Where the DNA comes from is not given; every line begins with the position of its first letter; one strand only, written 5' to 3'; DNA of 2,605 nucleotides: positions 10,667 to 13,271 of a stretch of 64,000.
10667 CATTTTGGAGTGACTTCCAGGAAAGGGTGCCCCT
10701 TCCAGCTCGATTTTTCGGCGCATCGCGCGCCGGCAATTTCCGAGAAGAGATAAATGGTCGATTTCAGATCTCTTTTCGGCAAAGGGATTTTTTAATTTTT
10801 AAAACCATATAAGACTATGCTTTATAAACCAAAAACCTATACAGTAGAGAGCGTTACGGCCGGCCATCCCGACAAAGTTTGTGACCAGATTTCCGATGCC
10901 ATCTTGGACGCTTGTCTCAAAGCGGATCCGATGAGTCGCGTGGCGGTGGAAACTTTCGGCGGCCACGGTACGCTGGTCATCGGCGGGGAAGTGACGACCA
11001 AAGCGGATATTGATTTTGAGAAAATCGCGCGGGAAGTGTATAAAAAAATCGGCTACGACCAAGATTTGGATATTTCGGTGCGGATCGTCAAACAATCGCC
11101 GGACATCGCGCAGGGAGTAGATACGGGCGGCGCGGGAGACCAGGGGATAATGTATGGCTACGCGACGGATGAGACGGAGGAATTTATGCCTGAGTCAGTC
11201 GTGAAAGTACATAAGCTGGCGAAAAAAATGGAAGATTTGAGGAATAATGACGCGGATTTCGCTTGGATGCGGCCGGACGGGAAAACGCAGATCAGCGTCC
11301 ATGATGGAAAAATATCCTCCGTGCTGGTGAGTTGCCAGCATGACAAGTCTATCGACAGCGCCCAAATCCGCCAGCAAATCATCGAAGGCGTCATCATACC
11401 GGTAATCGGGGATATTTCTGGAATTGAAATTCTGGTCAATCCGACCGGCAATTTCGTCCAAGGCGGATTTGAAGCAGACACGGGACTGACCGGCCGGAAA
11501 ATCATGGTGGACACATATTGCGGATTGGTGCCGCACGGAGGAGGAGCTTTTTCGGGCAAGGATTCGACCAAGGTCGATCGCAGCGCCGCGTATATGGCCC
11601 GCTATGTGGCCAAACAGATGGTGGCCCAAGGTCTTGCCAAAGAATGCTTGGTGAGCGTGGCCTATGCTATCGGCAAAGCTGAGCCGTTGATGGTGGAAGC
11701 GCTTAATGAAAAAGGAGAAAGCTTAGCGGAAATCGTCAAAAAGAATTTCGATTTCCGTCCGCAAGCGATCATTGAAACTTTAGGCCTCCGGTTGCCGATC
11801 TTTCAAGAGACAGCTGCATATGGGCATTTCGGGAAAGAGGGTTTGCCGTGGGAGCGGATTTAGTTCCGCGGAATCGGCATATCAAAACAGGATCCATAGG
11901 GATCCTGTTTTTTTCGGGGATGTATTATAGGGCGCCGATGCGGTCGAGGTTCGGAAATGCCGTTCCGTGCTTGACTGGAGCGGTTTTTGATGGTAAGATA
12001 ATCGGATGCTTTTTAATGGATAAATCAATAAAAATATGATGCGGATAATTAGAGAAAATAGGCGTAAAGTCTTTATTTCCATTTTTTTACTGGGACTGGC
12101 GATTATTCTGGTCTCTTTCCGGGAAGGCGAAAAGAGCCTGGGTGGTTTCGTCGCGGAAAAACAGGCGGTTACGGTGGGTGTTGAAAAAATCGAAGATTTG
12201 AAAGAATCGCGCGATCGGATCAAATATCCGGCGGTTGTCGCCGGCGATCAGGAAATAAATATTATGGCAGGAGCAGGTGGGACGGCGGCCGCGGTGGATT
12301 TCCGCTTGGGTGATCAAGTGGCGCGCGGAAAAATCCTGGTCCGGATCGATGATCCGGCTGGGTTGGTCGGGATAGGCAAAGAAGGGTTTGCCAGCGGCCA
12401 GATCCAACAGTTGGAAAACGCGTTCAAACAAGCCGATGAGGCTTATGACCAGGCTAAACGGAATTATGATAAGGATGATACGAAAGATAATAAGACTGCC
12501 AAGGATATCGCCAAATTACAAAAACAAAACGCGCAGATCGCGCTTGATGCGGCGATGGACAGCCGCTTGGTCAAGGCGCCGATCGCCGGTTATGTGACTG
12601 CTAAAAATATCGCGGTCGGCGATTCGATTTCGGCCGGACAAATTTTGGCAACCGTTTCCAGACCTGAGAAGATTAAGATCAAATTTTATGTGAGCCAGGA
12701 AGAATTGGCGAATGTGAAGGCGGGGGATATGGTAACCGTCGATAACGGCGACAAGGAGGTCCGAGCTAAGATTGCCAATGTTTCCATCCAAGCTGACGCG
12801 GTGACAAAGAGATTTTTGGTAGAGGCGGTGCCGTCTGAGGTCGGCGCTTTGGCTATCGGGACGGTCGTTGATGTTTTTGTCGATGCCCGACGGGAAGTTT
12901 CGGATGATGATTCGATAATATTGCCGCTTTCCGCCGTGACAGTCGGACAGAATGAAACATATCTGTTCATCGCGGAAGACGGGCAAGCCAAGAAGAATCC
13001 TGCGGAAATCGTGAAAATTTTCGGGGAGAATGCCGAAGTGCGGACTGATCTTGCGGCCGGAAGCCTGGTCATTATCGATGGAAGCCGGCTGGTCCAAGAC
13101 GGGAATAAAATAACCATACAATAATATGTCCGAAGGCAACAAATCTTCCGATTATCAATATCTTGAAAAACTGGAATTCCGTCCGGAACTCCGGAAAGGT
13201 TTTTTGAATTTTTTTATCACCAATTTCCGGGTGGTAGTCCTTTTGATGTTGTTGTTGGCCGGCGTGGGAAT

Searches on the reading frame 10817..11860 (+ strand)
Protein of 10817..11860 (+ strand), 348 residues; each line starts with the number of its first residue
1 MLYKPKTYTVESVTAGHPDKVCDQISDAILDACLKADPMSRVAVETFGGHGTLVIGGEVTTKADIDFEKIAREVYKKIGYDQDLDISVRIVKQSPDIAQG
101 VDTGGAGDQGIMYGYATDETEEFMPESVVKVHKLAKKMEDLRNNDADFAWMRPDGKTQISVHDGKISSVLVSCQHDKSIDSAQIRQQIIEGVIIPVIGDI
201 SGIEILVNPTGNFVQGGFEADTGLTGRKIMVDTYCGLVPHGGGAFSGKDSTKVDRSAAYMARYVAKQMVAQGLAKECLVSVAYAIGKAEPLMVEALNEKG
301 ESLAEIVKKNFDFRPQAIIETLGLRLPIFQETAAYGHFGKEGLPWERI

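Call 16: search_protein_families(library=pfam, proteins=[window:10817-11860:+], max_evalue=0.001)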
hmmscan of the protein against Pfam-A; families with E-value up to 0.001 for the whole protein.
window:10817-11860:+ (348 aa): 3 families
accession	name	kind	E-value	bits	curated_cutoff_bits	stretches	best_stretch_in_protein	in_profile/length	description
PF02773.21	S-AdoMet_synt_C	-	7.4e-56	188.3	25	1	216-347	2-138/138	S-adenosylmethionine synthetase, C-terminal domain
PF00438.25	S-AdoMet_synt_N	-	1.1e-31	109.7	33.1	1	7-85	3-82/99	S-adenosylmethionine synthetase, N-terminal domain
PF02772.21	S-AdoMet_synt_M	-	1.3e-31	109.6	29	1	105-213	3-120/120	S-adenosylmethionine synthetase, central domain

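Call 26: find_related_loci(query=window:10817-11860:+, collection=genome_contigs, flank=3000)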
Query window:10817-11860:+ (348 aa) in genome_contigs; peptide patterns used: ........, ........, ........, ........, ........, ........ (x = any residue, [..] = any of these).
600 stretches matched a pattern (row limit reached: there are more); 579 encode a relative of the query (tblastn E <= 1e-3); the best 80 are kept; 80 distinct loci.
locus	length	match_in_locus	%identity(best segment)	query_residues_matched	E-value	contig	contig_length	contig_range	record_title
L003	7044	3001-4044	86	1-348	0e+0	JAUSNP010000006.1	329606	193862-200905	MAG: Candidatus Moraniibacteriota bacterium isolate E19_metabat.bin.91 E19_k141_503813, whole genome shotgun sequence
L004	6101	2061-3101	70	1-348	2e-172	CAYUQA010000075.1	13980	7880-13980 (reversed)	MAG TPA_asm: uncultured Candidatus Saccharibacteria bacterium isolate binchicken_co203_53 genome assembly, contig: k141_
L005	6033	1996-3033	71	2-348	3e-163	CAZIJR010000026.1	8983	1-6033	MAG TPA_asm: uncultured Candidatus Saccharibacteria bacterium isolate SRP178699_co1_410 genome assembly, contig: NODE_10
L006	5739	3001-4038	67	2-348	8e-163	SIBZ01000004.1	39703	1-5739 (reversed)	MAG: Candidatus Taylorbacteria bacterium isolate Baikal-deep-G190 BACOMB-C4273, whole genome shotgun sequence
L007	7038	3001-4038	68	2-348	6e-161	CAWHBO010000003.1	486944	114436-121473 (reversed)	MAG: Candidatus Parcubacteria bacterium isolate MFD00905.bin.2.44 genome assembly, contig: contig_32216, whole genome sh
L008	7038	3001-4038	67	2-348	2e-160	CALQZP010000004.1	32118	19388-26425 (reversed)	MAG: Candidatus Nomurabacteria bacterium isolate MaH-04nov19-71 genome assembly, contig: MaH-04nov19-C3234, whole genome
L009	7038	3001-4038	67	1-346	7e-159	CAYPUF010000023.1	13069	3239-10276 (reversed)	MAG TPA_asm: uncultured Gammaproteobacteria bacterium isolate SRP093185_co1_134 genome assembly, contig: NODE_3346_lengt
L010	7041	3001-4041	67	1-348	4e-158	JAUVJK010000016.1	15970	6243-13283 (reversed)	MAG: Candidatus Moraniibacteriota bacterium isolate CSMAG_452 CSMAG_452_k127_799258_length_15970_cov_21.0000, whole geno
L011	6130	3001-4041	65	1-348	2e-157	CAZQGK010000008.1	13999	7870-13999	MAG TPA_asm: uncultured Candidatus Saccharibacteria bacterium isolate ERP113451_co1_332 genome assembly, contig: NODE_51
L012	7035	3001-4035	68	1-348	6e-157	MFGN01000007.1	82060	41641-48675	MAG: Candidatus Falkowbacteria bacterium RIFOXYD12_FULL_34_57 rifoxyd3_full_scaffold_156, whole genome shotgun sequence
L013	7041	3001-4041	65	1-348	6e-155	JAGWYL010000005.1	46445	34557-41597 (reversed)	MAG: Patescibacteria group bacterium isolate REEB49 contig-150_798, whole genome shotgun sequence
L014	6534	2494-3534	65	1-348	3e-152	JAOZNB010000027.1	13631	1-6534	MAG: Candidatus Moraniibacteriota bacterium isolate GMC4_bin_51 GMC4_5689_length_13631_cov_8.198217, whole genome shotgu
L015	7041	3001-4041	65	1-348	6e-152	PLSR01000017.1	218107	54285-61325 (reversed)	MAG: Candidatus Kaiserbacteria bacterium isolate bog_1339 73.20120700_S1D.328_contig_48407, whole genome shotgun sequenc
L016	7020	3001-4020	64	9-348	1e-151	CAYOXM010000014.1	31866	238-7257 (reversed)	MAG TPA_asm: uncultured Gammaproteobacteria bacterium isolate SRP237561_co1_396 genome assembly, contig: NODE_2048_lengt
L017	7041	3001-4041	64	1-348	4e-151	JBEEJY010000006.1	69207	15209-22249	MAG: Candidatus Parcubacteria bacterium isolate cobbmillcreek_2019_sw_WHONDRS-S19S_0090_B_bin.4 scaffold_638033, whole g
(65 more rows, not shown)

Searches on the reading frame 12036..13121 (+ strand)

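Call 16: search_protein_families(library=pfam, proteins=[window:12036-13121:+], max_evalue=0.001)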
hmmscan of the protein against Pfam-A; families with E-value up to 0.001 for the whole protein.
window:12036-13121:+ (362 aa): 3 families
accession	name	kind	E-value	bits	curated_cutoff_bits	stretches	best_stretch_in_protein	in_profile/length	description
PF13437.12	HlyD_3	-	7.3e-13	49.6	22.2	1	179-264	2-91/106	HlyD family secretion protein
PF16576.10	HlyD_D23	-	1.3e-09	38.1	30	1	75-258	21-193/214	Barrel-sandwich domain of CusB or HlyD membrane-fusion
PF13533.13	Biotin_lipoyl_2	-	8.2e-05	22.8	29.8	0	179-207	3-31/32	Biotin-lipoyl like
